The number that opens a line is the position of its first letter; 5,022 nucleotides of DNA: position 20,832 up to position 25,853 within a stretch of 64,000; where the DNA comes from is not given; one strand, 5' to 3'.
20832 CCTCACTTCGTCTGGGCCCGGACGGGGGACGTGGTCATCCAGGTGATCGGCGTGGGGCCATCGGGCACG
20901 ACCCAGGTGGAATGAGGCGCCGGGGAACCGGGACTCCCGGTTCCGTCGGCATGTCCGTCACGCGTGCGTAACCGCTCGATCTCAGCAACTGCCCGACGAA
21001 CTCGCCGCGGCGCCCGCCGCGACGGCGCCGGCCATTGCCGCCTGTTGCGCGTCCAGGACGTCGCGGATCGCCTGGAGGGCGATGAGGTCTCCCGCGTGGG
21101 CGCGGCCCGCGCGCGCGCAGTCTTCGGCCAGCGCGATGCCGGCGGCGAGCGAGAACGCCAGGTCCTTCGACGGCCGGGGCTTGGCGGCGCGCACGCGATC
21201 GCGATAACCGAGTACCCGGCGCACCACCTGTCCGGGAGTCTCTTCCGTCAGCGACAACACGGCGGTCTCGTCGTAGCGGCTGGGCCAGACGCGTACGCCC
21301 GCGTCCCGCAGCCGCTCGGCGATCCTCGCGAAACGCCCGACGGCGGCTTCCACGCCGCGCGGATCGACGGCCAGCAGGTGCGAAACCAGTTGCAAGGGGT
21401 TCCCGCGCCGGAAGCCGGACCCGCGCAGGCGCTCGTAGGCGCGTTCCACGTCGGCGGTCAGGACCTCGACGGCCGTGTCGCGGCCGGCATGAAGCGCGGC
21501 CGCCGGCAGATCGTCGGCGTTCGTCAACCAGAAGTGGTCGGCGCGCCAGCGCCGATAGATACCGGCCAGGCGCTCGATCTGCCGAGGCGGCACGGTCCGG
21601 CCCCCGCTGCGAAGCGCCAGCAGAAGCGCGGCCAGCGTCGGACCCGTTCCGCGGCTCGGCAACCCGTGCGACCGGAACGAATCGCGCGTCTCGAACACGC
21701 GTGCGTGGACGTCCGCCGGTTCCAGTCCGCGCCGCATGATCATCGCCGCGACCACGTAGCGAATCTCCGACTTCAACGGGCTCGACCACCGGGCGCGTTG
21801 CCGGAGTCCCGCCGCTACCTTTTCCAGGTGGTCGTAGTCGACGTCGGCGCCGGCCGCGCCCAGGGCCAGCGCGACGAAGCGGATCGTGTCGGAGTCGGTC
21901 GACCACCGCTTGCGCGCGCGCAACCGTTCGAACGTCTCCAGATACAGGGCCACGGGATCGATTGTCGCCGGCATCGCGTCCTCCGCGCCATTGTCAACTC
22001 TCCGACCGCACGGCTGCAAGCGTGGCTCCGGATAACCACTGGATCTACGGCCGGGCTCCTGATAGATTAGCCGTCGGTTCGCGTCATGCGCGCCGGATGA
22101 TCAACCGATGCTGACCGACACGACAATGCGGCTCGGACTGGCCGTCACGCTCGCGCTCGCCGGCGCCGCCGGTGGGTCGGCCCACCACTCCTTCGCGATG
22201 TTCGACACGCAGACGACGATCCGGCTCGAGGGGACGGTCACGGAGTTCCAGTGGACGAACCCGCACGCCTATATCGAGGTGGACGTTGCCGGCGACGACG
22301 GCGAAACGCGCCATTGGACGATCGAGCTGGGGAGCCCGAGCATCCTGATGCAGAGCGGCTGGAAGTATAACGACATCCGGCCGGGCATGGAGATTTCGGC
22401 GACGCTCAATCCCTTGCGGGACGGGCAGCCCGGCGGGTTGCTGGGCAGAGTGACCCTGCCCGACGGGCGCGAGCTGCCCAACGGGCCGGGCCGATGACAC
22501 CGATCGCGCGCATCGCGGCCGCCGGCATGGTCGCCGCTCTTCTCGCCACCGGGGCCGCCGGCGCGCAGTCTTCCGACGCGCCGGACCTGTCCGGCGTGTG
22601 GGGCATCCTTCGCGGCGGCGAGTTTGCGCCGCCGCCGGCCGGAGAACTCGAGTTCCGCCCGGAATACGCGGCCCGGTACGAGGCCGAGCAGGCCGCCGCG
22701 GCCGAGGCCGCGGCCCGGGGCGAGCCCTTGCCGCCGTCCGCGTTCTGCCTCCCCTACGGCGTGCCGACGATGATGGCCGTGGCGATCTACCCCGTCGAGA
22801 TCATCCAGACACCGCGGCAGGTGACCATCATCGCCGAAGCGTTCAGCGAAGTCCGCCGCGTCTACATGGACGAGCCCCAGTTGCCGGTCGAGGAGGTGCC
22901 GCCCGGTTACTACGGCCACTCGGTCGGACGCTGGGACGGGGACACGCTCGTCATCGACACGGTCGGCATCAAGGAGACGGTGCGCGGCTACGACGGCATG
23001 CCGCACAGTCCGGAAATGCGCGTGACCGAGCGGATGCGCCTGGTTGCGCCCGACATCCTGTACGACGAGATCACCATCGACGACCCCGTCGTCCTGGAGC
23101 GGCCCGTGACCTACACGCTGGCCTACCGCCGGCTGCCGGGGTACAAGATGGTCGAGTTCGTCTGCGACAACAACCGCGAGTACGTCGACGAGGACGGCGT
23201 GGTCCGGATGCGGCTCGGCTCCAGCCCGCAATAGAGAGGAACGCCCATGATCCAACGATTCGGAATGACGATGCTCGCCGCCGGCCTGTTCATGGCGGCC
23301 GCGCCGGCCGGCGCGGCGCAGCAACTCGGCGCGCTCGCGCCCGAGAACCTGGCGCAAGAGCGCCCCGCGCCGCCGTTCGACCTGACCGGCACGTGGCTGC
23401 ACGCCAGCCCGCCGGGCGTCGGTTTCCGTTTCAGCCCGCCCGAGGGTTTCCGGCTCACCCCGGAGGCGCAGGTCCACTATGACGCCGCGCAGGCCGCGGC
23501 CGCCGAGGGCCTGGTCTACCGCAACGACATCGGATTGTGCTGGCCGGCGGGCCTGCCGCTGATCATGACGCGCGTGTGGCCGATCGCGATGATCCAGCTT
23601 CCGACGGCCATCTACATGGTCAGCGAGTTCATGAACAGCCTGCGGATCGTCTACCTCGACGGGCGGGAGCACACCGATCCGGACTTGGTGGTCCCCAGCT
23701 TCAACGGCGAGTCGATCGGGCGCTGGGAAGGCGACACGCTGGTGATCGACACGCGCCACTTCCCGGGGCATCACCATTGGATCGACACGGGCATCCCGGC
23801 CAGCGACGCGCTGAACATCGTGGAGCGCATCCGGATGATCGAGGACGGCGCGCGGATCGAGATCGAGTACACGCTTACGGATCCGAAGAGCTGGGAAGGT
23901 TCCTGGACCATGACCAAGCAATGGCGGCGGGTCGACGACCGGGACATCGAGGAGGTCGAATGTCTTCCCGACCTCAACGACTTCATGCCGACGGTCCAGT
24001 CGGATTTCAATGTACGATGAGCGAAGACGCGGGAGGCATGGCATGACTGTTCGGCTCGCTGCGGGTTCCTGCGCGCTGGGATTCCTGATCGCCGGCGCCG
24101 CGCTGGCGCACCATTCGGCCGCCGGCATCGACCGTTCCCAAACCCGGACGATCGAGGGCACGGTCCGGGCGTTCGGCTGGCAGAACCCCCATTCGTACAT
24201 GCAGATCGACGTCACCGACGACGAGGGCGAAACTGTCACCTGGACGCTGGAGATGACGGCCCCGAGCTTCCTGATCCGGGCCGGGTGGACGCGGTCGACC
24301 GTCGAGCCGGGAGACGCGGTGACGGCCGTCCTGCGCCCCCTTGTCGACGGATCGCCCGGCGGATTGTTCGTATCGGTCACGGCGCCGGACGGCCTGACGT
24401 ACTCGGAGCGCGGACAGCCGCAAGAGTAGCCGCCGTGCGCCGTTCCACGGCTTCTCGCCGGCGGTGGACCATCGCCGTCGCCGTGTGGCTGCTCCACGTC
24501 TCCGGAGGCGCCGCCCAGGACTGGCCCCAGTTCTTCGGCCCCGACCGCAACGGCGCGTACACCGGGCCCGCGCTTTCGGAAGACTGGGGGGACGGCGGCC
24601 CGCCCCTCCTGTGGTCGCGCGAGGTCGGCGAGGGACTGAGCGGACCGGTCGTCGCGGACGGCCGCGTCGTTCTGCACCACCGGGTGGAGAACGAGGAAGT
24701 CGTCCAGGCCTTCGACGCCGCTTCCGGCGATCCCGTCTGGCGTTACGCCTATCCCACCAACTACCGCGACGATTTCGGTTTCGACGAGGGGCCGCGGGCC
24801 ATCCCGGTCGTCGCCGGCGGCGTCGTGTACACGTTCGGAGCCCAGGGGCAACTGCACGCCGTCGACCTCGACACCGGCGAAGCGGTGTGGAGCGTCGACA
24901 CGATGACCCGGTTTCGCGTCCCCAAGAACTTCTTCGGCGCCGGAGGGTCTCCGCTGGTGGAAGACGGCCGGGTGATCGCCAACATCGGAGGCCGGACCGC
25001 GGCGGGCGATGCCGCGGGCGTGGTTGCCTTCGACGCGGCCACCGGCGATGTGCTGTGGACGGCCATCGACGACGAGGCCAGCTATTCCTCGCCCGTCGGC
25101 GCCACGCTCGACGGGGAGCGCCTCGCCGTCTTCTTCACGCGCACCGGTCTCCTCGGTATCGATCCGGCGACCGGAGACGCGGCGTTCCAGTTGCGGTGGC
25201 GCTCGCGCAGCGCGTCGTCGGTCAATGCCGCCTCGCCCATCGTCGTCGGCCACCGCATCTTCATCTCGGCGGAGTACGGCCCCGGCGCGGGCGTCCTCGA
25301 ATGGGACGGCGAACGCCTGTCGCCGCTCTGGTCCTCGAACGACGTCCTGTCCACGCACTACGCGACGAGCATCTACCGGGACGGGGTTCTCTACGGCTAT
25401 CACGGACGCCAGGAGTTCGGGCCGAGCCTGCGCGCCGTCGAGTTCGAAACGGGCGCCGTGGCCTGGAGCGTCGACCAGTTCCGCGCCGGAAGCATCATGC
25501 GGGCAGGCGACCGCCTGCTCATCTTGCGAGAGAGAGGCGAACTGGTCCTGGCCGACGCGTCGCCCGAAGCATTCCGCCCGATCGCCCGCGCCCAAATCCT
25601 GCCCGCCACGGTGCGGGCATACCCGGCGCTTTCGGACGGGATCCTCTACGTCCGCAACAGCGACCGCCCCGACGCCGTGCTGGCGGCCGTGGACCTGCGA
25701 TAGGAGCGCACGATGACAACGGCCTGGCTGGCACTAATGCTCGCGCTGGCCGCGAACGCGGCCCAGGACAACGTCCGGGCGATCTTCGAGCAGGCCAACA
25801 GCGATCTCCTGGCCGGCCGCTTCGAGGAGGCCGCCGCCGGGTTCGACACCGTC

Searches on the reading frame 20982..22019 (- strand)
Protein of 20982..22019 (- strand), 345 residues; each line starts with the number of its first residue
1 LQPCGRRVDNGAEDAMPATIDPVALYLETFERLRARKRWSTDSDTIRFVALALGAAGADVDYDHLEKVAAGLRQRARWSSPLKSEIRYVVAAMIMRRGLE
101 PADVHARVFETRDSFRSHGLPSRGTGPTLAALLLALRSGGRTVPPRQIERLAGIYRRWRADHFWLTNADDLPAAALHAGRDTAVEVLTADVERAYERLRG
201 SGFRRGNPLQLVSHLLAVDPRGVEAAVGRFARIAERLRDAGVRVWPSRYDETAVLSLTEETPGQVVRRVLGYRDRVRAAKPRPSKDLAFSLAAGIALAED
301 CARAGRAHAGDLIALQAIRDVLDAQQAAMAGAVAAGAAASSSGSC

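Call 84: search_protein_families(library=pfam, proteins=[window:20982-22019:-], max_evalue=0.0001)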
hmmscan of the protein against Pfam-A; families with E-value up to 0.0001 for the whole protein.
window:20982-22019:- (345 aa): 1 family
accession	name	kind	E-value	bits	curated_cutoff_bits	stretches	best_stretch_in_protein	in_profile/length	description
PF13170.11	DUF4003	-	2.6e-32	113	28.1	1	30-327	2-296/296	Protein of unknown function (DUF4003)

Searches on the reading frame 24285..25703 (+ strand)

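Call 84: search_protein_families(library=pfam, proteins=[window:24285-25703:+], max_evalue=0.0001)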
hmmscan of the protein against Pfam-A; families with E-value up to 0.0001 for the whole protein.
window:24285-25703:+ (472 aa): 2 families
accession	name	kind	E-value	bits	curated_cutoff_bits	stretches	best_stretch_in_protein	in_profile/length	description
PF13360.13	PQQ_2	-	8.3e-33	114.4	27.6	1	137-371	2-212/233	Outer membrane protein assembly factor BamB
PF01011.28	PQQ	-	4.8e-10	39.2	26.7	0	188-271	497-585/595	Glucose/ethanol/alcohol dehydrogenase, beta-propeller domain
